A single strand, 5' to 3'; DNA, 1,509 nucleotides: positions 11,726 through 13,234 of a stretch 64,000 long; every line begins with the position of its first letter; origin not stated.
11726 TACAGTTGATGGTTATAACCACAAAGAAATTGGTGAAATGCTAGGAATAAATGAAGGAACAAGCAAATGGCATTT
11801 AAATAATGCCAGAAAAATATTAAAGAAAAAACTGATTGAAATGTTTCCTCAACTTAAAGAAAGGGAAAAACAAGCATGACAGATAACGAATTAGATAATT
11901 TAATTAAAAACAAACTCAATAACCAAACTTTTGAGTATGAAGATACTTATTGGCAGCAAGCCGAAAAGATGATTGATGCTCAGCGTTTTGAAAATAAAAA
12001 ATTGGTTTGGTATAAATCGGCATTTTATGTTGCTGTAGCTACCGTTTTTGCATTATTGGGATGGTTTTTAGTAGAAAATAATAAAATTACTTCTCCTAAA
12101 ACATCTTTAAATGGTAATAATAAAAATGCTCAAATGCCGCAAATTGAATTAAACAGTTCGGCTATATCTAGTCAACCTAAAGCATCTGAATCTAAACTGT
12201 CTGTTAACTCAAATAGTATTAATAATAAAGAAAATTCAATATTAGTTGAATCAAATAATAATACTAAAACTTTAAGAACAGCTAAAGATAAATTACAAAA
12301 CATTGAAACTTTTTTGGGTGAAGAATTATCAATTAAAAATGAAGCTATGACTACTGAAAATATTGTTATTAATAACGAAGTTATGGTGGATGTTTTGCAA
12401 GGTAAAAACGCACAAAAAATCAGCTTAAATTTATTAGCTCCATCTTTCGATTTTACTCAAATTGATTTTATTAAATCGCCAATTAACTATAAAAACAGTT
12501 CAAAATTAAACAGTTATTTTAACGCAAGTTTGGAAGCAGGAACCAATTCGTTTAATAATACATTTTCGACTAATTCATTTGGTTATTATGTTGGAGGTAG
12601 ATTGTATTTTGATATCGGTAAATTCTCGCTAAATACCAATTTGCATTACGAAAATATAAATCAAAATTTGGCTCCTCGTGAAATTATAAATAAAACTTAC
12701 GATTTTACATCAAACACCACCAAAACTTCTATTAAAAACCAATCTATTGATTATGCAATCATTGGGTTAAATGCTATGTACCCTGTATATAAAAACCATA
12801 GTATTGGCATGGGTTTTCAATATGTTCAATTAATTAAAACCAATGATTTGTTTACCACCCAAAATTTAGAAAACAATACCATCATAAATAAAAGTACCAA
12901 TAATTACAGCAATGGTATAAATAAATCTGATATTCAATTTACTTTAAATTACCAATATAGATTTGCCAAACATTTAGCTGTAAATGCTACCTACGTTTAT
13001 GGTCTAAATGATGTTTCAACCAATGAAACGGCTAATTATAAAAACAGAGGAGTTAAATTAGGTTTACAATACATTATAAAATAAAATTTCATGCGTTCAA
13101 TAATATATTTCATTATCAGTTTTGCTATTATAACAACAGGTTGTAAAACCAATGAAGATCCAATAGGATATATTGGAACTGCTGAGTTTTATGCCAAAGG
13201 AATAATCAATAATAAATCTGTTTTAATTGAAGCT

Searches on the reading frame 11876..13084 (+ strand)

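Call 6: search_protein_families(library=pfam, proteins=[window:11876-13084:+], max_evalue=0.1)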
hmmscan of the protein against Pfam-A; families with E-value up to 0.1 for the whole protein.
window:11876-13084:+ (402 aa): 1 family
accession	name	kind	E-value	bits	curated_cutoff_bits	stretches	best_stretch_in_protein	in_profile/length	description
PF13568.12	OMP_b-brl_2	-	0.013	16.1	27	1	214-380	8-173/175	Outer membrane protein beta-barrel domain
